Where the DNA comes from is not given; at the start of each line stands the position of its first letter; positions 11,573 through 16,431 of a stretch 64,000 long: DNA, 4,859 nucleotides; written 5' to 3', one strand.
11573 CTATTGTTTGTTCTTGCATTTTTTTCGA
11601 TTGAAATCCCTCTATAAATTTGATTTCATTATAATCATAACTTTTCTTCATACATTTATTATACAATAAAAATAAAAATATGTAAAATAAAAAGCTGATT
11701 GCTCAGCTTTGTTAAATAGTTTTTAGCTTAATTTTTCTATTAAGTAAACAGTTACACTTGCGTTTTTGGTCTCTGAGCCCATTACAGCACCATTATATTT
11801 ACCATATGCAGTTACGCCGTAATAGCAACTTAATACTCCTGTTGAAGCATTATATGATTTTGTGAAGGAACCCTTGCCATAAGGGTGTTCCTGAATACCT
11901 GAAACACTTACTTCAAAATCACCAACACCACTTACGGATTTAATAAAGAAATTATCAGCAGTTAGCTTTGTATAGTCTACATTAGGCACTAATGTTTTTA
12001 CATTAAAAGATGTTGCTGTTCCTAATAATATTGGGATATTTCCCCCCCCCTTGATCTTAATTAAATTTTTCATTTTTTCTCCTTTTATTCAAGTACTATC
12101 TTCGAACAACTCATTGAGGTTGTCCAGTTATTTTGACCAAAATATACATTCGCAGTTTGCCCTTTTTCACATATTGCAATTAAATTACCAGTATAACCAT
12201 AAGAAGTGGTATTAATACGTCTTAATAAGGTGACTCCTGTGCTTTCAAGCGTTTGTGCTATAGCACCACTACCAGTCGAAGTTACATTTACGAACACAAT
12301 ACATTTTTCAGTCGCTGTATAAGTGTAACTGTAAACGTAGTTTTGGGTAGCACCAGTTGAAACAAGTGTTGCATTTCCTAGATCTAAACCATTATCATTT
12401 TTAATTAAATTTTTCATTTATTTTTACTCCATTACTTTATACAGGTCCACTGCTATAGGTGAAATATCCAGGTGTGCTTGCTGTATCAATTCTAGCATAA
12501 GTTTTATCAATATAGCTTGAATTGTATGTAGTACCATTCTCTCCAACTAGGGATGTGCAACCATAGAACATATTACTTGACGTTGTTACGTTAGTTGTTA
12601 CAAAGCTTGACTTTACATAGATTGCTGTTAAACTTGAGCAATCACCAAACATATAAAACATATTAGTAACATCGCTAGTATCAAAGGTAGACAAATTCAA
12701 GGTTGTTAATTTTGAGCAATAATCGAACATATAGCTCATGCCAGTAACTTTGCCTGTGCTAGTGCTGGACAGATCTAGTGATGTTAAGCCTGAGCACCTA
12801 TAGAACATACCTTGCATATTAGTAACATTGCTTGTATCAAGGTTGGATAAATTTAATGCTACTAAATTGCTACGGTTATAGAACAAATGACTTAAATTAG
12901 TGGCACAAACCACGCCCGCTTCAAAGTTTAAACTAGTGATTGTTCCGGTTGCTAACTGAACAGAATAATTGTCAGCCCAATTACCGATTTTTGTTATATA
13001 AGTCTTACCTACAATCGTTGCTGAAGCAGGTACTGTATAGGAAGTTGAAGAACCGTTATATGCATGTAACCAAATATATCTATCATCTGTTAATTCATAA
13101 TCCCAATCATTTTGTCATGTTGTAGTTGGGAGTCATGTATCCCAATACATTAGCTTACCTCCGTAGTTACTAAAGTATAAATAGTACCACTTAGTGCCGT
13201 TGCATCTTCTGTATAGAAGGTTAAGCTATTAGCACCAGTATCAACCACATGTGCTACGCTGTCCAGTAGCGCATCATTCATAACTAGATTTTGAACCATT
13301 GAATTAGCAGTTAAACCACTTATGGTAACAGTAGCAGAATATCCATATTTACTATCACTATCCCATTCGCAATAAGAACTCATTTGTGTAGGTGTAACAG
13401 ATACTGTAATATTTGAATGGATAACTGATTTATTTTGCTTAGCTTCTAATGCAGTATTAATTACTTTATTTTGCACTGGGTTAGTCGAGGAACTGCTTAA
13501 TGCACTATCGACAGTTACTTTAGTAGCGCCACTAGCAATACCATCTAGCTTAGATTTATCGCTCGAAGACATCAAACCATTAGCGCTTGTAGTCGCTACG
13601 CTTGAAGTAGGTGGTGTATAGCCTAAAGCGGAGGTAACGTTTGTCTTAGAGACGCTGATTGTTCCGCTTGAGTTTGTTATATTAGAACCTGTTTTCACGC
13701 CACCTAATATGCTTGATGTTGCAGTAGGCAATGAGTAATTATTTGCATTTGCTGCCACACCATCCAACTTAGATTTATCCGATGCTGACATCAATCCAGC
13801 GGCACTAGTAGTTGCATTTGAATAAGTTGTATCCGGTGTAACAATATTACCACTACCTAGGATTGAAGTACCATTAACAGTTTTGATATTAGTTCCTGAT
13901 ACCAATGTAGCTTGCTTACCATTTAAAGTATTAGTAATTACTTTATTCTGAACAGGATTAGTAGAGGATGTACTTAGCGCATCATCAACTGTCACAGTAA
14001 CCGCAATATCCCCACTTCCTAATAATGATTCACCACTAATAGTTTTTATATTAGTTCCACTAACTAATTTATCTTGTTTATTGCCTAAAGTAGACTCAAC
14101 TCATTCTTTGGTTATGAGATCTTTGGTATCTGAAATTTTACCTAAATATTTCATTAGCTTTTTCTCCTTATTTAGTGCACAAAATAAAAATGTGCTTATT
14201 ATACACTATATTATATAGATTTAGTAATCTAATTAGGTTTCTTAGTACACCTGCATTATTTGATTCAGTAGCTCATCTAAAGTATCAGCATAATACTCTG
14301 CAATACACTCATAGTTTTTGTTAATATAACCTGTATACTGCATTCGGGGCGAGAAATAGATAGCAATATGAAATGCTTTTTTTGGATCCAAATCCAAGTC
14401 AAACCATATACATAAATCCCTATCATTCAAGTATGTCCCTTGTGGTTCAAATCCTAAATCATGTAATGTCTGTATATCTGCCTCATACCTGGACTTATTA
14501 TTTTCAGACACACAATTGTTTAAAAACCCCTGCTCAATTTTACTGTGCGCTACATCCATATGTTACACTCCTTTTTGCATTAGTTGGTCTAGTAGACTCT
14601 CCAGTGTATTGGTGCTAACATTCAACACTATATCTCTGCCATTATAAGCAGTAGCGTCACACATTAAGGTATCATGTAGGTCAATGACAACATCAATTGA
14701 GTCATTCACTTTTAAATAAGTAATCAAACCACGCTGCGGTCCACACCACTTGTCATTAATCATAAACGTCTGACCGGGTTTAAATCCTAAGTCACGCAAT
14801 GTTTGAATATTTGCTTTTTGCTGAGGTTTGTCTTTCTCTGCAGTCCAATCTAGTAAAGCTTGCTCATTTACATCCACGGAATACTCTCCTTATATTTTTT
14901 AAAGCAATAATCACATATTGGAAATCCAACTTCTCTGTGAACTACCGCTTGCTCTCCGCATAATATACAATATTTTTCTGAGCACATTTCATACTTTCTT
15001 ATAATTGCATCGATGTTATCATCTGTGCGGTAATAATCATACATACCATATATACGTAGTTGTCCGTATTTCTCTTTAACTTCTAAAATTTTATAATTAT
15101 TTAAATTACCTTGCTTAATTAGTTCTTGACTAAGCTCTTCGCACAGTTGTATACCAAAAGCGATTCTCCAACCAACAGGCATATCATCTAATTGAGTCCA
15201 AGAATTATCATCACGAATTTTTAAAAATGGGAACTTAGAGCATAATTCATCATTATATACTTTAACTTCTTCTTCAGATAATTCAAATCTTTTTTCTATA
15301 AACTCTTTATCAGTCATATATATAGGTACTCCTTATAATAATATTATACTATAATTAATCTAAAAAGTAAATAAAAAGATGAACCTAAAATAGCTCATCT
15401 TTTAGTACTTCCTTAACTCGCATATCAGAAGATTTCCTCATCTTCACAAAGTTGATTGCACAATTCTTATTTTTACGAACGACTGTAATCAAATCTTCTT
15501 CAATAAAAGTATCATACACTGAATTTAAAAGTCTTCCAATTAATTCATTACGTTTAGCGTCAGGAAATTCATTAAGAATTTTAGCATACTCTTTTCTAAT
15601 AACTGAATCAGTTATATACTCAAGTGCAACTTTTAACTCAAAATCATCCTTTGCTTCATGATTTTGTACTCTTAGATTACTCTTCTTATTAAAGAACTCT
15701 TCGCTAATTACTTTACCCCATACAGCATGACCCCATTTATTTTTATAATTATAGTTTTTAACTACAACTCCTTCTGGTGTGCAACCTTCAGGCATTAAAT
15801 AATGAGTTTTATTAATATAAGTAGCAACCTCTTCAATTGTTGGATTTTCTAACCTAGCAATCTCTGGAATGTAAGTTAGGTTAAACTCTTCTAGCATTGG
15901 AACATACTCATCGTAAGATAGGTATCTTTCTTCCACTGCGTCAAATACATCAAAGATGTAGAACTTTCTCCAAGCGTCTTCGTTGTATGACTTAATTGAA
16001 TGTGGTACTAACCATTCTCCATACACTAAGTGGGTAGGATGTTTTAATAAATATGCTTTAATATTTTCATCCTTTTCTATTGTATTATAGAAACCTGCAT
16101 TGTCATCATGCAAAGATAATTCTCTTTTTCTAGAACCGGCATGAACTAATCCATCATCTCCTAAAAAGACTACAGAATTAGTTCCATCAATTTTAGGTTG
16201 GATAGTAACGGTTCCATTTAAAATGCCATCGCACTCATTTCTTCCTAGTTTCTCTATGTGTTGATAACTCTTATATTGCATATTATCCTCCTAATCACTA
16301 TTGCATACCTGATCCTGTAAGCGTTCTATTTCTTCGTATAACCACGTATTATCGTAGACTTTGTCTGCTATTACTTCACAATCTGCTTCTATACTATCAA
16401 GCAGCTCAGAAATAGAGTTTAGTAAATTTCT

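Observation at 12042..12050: G9 homopolymer at codons 8-11 of a fibre-tip-like gene: candidate phase-variable switch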

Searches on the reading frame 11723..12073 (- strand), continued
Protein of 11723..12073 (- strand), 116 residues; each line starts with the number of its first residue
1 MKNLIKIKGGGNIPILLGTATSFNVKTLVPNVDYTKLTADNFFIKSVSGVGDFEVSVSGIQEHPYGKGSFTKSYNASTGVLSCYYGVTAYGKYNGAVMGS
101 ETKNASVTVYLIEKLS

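Call 99: search_solved_structures(query=A5, max_evalue=1)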
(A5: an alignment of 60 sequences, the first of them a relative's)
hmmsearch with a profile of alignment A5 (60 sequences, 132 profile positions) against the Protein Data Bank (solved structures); distinct sequences matched with E-value up to 1: 2.
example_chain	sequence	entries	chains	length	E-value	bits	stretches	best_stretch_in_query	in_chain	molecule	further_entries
8onu_A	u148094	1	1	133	0.25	14.4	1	72-110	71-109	Lipopolysaccharide export system protein LptA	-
1f9f_A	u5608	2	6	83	0.32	14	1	70-108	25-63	Regulatory protein E2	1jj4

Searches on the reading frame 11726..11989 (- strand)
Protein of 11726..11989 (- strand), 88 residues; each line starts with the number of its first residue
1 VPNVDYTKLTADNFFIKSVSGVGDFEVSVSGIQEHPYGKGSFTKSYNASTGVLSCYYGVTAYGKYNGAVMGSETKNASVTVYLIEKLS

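Call 83: list_cluster_members(proteins=[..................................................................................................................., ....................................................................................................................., window:11726-11989:-, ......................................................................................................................, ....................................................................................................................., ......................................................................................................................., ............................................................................, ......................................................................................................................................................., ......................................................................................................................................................, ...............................])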
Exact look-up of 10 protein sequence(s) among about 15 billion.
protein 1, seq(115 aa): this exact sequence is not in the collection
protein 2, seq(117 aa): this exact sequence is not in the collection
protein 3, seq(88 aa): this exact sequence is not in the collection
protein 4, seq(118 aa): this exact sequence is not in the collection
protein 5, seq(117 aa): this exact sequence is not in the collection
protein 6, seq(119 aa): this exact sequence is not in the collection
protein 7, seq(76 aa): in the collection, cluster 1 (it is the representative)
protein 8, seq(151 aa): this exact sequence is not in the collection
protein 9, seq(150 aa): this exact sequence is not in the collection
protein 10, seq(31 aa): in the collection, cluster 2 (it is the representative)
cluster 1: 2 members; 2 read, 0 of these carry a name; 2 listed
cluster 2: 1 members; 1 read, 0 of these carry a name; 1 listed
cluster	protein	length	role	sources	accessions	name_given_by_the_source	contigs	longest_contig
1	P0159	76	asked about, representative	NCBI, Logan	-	-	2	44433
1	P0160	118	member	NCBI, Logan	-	-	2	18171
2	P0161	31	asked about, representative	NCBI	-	-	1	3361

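Call 85: find_encoding_contigs(protein=P0160, flank=6000, max_places=10)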
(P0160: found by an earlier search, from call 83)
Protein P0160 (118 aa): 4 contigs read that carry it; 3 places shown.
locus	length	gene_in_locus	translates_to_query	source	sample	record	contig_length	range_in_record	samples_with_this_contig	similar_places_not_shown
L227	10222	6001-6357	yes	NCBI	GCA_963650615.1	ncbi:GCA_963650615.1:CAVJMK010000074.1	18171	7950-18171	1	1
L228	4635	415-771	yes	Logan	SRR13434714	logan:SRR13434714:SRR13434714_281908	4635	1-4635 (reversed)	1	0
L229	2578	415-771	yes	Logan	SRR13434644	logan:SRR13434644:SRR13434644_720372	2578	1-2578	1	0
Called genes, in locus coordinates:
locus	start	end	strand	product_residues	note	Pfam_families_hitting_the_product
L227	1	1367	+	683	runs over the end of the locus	PF16838:Caud_tail_N, PF20934:phi29_gp9_C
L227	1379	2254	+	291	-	PF05352:Phage_connector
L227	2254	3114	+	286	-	-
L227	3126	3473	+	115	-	PF05105:Phage_holin_4_1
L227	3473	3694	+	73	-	PF08230:CW_7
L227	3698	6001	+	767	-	-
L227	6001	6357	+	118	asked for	-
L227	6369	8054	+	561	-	PF05257:CHAP, PF18998:Flg_new_2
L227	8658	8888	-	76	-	-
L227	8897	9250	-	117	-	-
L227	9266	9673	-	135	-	-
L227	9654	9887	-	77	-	-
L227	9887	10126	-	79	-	-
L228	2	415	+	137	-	?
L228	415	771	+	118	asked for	-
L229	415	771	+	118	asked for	-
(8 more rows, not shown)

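Call 98: search_protein_families(library=ncbifam, proteins=[P0160], max_evalue=0.1)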
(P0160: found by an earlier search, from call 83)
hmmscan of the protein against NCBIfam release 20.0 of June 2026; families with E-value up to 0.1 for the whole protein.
P0160 (118 aa): 1 family
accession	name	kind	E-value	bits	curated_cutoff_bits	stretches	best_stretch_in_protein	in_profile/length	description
TIGR02059.1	swm_rep_I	domain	0.037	14.2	40.1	1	72-98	50-78/101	cyanobacterial long protein repeat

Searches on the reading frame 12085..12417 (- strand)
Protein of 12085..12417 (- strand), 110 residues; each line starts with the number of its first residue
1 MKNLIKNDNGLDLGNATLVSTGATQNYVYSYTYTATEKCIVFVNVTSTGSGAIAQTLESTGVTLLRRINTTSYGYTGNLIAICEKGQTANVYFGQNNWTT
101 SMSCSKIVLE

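Call 6: search_protein_families(library=pfam, proteins=[window:12085-12417:-], max_evalue=0.1)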
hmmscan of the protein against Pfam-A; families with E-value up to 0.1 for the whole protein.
window:12085-12417:- (110 aa): 0 families

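Call 10: search_protein_families(library=phrogs, proteins=[window:12085-12417:-], max_evalue=0.1)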
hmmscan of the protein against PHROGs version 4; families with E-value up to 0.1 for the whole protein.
window:12085-12417:- (110 aa): 2 families
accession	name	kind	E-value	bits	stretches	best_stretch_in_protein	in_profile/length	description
phrog_26525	-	tail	0.0045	17.7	1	16-97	114-195/205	tail fiber protein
phrog_2106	-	tail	0.042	13.8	1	9-64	190-245/386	minor tail protein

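Call 34: find_encoding_contigs(protein=window:12085-12417:-, flank=3000, max_places=10)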
Protein window:12085-12417:- (110 aa): 1 contig read that carries it; 1 place shown.
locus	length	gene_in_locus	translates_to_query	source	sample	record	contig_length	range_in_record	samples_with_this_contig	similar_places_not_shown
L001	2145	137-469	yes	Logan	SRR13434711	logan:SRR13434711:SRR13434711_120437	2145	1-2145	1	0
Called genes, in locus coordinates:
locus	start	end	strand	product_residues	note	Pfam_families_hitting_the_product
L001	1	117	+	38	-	?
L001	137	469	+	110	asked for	-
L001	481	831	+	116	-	-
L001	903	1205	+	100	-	-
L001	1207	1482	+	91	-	-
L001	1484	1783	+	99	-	-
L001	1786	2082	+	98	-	-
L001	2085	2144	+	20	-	?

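Call 78: find_homologous_proteins(query=window:12088-12417:-, max_evalue=0.01)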
Query window:12088-12417:- (110 aa): 2 proteins with E <= 0.01 among 11 candidates.
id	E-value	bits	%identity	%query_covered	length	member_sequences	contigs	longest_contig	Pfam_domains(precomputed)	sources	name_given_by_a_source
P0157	1.0e-63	230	100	100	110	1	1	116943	-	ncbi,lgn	-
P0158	4.3e-38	147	67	100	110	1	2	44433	-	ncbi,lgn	-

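Call 79: find_encoding_contigs(protein=P0158, flank=6000, max_places=10)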
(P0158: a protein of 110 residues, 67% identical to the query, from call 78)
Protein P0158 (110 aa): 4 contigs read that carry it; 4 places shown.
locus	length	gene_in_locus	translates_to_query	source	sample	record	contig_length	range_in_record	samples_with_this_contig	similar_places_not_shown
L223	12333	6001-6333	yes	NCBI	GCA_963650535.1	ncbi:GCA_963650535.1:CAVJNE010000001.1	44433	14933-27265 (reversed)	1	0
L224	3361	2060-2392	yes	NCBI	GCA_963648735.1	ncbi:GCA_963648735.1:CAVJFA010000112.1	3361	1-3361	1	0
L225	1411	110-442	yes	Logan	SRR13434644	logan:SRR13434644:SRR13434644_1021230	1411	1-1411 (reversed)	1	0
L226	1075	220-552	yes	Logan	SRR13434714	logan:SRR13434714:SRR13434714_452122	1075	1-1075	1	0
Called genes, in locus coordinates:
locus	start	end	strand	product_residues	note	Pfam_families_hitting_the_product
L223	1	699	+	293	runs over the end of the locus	PF16774:Dit_N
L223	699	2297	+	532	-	-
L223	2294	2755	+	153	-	PF01510:Amidase_2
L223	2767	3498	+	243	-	-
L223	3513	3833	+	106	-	-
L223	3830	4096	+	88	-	-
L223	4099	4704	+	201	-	-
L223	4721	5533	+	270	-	-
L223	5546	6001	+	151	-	-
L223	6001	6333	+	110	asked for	-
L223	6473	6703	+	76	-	-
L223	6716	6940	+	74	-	PF16938:Phage_holin_Dp1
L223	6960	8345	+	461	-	PF05257:CHAP, PF09992:NAGPA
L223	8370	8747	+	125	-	-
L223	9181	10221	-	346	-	PF14659:Phage_int_SAM_3 (faint), PF00589:Phage_integrase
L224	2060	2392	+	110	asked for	-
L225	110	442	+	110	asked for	-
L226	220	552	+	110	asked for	-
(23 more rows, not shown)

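Call 98: search_protein_families(library=ncbifam, proteins=[P0157], max_evalue=0.1)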
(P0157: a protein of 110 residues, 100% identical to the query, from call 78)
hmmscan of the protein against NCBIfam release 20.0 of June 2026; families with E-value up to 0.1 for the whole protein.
P0157 (110 aa): 0 families

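Call 100: predict_structure(alignment_id=A7)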
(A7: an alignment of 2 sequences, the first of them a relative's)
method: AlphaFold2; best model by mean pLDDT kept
length: 110 residues; sequences in the alignment: 2
mean_pLDDT: 60.6   pTM: 0.60
mean pLDDT of the five models: 60.6, 52.3, 51.9, 49.9, 46.3
residues with pLDDT >= 90: 0; 70-90: 51; 50-70: 30; < 50: 29
segments of 3 or more residues with pLDDT < 50: 1-27
pLDDT, mean of each block of 10 residues (from residue 1): 30 31 41 77 73 64 69 69 80 65 68
secondary structure, 60 per line:
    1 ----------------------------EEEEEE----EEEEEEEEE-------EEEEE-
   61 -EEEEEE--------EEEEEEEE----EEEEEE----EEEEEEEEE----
elements in order: E29-34 E39-47 E55-59 E62-67 E76-83 E88-93 E98-106

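Call 102: fold_search(model_id=the predicted structure, library=pdb)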
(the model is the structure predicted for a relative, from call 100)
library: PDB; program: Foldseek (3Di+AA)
matches with E <= 10: 1295; with E <= 0.001: 0
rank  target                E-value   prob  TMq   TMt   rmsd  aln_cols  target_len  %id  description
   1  5e7t_G                2.2e-02  0.98  0.44  0.30  15.9       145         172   10  Structure of the tripod (BppUct-A-L) from the baseplate of bacteriophage Tuc2009 (released 2015-12-30)
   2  5e7t_H                3.4e-02  0.96  0.43  0.30  15.9       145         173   13  Structure of the tripod (BppUct-A-L) from the baseplate of bacteriophage Tuc2009 (released 2015-12-30)
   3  6ueh                  6.6e-02  0.95  0.39  0.12   5.7        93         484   17  Crystal structure of a ruminal GH26 endo-beta-1,4-mannanase (released 2020-03-11)
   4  5e7f_G                7.3e-02  0.99  0.45  0.40   5.3       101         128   15  Complex between lactococcal phage Tuc2009 RBP head domain and a nanobody (L06) (released 2015-12-30)
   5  4uyb                  9.0e-02  0.60  0.31  0.11  12.0       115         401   10  Crystal structure of SEC14-like protein 3 (released 2014-09-24)
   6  2w3j                  1.1e-01  0.69  0.36  0.31   8.0       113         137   15  Structure of a family 35 carbohydrate binding module from an environmental isolate (released 2009-01-20)
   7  8vee_A                1.3e-01  0.92  0.44  0.14   4.8       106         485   14  Cryo-EM structure of antibody T5-1E08 in complex with H7N9 Influenza Hemagglutinin Trimer (A/Shanghai/2/13) (released 2025-03-19)
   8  3cq9_C                1.4e-01  0.87  0.37  0.22   6.1        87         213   13  Crystal structure of the lp_1622 protein from Lactobacillus plantarum. Northeast Structural Genomics Consortium target (released 2008-04-15)
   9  2vzr_A                1.4e-01  0.57  0.30  0.28   7.9        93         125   13  C-terminal CBM35 from Amycolatopsis orientalis exo-chitosanase CsxA in complex with glucuronic acid (released 2009-01-13)
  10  6icy_A                1.5e-01  0.97  0.48  0.20   5.0       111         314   13  Crystal structure of H7 hemagglutinin mutant H7-AGTL ( V186G, P221T) from the influenza virus A/Anhui/1/2013 (H7N9) (released 2019-11-27)
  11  1w0n                  1.6e-01  0.60  0.32  0.30   6.7        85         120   19  Structure of uncomplexed Carbohydrate Binding Domain CBM36 (released 2004-10-27)
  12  8x8h_A                1.7e-01  0.99  0.45  0.37   4.3        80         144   18  A carbohydrate binding domain of a putative pectate lyase (released 2024-12-04)
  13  7eyj                  1.9e-01  0.57  0.26  0.29   6.0        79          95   15  Crystal structure of Escherichia coli ppnP (released 2022-02-09)
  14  5fui                  2.1e-01  0.47  0.30  0.28   6.5        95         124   13  Crystal structure of the C-terminal CBM6 of LamC a marine laminarianse from Zobellia galactanivorans (released 2016-03-02)
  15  6id9_A                2.2e-01  0.95  0.48  0.21   4.7       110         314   13  Crystal structure of H7 hemagglutinin mutant H7-SGTL ( A138S, V186G, P221T) from the influenza virus A/Anhui/1/2013 (H (released 2019-11-27)
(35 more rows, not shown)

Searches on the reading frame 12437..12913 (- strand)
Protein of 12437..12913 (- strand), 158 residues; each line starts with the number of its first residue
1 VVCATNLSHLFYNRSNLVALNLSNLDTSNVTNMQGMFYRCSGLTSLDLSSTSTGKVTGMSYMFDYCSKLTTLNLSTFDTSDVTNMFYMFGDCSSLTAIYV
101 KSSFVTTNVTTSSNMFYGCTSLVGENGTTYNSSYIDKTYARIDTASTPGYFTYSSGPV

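Call 6: search_protein_families(library=pfam, proteins=[window:12437-12913:-], max_evalue=0.1)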
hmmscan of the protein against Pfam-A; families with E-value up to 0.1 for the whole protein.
window:12437-12913:- (158 aa): 5 families
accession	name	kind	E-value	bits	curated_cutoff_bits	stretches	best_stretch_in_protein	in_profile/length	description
PF03382.20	DUF285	-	2.4e-23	82.6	25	1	48-137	17-102/120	Mycoplasma protein of unknown function, DUF285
PF13306.12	LRR_5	-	1.8e-06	28.3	27.7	1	10-122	7-103/127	BspA type Leucine rich repeat region (6 copies)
PF13855.12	LRR_8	-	9.3e-05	22.6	27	1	34-75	18-57/61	Leucine rich repeat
PF24048.1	LRR_NXF1-5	-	0.0046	17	30.5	0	13-52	52-91/142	NXF1/2/3/5 leucine-rich repeat domain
PF16446.10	DUF5043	-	0.047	14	25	0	8-78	59-128/156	Domain of unknown function (DUF5043)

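Call 10: search_protein_families(library=phrogs, proteins=[window:12437-12913:-], max_evalue=0.1)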
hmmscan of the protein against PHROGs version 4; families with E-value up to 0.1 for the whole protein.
window:12437-12913:- (158 aa): 6 families
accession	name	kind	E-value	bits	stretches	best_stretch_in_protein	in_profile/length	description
phrog_29123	-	unknown function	6.5e-19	68.8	2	56-152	360-457/459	-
phrog_22899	-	unknown function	2e-12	46.3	1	7-122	910-1017/1857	-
phrog_9915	-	unknown function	4.3e-12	45.2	1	3-76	1435-1508/1813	-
phrog_17273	-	unknown function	6.4e-12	44.6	1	17-122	1148-1250/1713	-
phrog_3649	-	unknown function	1.8e-11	44.7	2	3-89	188-275/375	-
phrog_35701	-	unknown function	0.0006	20.8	1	13-42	3-32/78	-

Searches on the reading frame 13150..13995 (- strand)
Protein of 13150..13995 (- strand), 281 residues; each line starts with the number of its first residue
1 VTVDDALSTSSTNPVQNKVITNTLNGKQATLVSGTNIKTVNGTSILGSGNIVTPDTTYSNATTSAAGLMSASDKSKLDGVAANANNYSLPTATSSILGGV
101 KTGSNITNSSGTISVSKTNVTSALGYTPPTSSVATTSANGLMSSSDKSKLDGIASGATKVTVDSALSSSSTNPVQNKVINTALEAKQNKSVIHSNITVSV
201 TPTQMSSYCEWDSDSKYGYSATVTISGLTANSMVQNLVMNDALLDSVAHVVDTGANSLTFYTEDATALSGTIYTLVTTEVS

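Call 6: search_protein_families(library=pfam, proteins=[window:13150-13995:-], max_evalue=0.1)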
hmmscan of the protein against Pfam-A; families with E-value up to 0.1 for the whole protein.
window:13150-13995:- (281 aa): 1 family
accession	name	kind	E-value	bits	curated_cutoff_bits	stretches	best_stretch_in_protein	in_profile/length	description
PF11133.13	Phage_head_fibr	-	1.1e-11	45.2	24.6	1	60-119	202-262/277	Head fiber protein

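Call 10: search_protein_families(library=phrogs, proteins=[window:13150-13995:-], max_evalue=0.1)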
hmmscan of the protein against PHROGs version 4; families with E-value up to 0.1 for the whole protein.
window:13150-13995:- (281 aa): 9 families
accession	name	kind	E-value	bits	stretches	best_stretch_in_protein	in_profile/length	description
phrog_6907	-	unknown function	3.4e-13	50.8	2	102-155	37-90/99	-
phrog_8437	-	unknown function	3.7e-11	44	2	46-90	70-113/230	-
phrog_38707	-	unknown function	4.8e-11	43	2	57-91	337-371/675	-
phrog_16348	-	unknown function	1.5e-06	27.8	1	22-56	231-265/818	-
phrog_19567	-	tail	1.8e-06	27.3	2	33-88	703-758/1379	tail fiber protein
phrog_36886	-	unknown function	2.4e-06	27.5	1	53-93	192-232/605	-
phrog_5207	-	unknown function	2.6e-06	27.1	2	56-89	260-293/689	-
phrog_38190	-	unknown function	2.1e-05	25.1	2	41-87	279-324/351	-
phrog_28171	-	unknown function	3.3e-05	23.7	2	132-213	36-112/476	-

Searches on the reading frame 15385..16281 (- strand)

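Call 13: search_protein_families(library=pfam, proteins=[window:15385-16281:-], max_evalue=0.001)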
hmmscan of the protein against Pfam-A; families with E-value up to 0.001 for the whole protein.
window:15385-16281:- (298 aa): 1 family
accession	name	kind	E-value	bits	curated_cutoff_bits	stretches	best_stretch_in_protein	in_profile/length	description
PF09414.15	RNA_ligase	-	3.1e-19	70.2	27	1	24-191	2-170/171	RNA ligase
